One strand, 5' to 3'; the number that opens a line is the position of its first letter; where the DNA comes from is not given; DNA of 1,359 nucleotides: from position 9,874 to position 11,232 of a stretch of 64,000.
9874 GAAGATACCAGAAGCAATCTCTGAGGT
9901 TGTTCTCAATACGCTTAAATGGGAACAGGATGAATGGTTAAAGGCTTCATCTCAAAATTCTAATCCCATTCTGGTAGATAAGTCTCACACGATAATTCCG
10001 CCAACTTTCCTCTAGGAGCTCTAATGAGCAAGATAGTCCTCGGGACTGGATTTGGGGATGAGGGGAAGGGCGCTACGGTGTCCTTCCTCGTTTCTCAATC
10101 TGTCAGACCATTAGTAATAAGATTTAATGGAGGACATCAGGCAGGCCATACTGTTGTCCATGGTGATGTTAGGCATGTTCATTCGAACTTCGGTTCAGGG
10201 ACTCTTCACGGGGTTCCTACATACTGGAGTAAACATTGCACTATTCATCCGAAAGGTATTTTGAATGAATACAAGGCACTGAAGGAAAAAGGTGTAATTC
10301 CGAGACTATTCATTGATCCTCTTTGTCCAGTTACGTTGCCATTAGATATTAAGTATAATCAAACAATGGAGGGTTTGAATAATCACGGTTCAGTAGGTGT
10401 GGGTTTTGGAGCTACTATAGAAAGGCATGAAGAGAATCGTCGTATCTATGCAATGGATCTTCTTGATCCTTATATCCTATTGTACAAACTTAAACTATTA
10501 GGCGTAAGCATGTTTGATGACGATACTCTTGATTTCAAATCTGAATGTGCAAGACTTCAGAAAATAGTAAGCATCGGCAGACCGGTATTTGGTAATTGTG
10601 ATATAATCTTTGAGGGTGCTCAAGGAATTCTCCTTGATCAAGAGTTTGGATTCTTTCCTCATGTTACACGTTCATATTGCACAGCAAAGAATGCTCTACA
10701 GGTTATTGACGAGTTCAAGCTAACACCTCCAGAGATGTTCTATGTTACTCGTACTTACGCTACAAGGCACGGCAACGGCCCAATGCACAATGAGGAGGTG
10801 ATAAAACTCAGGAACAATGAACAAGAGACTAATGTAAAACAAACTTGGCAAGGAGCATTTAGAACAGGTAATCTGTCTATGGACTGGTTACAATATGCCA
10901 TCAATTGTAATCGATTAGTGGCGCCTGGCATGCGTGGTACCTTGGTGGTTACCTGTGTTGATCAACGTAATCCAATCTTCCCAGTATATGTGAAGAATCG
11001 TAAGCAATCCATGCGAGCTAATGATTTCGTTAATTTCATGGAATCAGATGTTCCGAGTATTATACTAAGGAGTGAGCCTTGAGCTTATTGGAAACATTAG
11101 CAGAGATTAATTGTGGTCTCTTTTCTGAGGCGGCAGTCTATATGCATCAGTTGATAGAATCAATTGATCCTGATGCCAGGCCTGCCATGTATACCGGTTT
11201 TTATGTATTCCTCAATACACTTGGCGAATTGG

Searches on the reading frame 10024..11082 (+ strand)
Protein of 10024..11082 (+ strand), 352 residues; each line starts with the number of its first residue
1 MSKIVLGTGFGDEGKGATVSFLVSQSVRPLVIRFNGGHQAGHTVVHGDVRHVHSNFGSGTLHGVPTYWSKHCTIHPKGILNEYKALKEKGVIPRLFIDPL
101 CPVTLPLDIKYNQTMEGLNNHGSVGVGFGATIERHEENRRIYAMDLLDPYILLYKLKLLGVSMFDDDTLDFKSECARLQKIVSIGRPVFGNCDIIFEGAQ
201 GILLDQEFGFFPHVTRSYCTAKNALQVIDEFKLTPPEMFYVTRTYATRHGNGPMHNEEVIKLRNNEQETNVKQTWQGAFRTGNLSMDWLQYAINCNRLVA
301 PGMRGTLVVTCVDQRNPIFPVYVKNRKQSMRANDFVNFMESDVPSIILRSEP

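Call 49: search_protein_families(library=pfam, proteins=[window:10024-11082:+], max_evalue=0.001)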
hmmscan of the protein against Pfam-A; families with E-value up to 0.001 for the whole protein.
window:10024-11082:+ (352 aa): 1 family
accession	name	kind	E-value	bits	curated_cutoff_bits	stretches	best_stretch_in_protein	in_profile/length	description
PF00709.27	Adenylsucc_synt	-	1.5e-43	149.5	27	1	4-298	1-318/416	Adenylosuccinate synthetase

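Call 51: search_solved_structures(query=window:10024-11082:+, max_evalue=0.001)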
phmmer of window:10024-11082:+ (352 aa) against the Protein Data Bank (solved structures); distinct sequences matched with E-value up to 0.001: 22.
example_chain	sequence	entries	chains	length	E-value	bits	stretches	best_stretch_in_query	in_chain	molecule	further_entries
3ue9_A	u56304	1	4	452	8.3e-25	90.6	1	4-257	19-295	Adenylosuccinate synthetase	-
7pvo_A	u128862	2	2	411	9.3e-24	87.2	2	1-157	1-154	Adenylosuccinate synthetase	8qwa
9f17_A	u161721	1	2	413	9.4e-24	87.1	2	1-157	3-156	Adenylosuccinate synthetase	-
6zxq_A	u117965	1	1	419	1e-23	87.1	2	1-157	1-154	Adenylosuccinate synthetase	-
6bs7_A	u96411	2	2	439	4.7e-23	84.8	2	3-147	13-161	Adenylosuccinate synthetase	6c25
1kjx_A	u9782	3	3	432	2.5e-22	82.5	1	4-257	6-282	Adenylosuccinate Synthetase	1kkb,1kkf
1ade_A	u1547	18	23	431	2.5e-22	82.4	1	4-257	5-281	ADENYLOSUCCINATE SYNTHETASE | PROTEIN (ADENYLOSUCCINATE SYNTHETASE)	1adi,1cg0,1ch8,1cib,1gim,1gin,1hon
1cg4_A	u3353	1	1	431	2.9e-22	82.3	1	4-257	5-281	PROTEIN (ADENYLOSUCCINATE SYNTHETASE)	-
3hid_A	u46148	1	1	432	3.6e-22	81.9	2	3-159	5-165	Adenylosuccinate synthetase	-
1cg3_A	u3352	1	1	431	6.8e-22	81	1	4-257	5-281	PROTEIN (ADENYLOSUCCINATE SYNTHETASE)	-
1cg1_A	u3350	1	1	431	8.9e-22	80.6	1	4-257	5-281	PROTEIN (ADENYLOSUCCINATE SYNTHETASE)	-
4m0g_A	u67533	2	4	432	1.1e-18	70.4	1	2-257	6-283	Adenylosuccinate synthetase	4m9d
6jrq_A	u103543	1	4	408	6.5e-18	67.9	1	5-296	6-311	Adenylosuccinate synthetase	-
2v40_A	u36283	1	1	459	1.7e-13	53.4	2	4-90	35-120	ADENYLOSUCCINATE SYNTHETASE ISOZYME 2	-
1iwe_A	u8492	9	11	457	5e-13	51.8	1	4-296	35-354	Adenylosuccinate Synthetase | Adenylosuccinate synthetase isozyme 1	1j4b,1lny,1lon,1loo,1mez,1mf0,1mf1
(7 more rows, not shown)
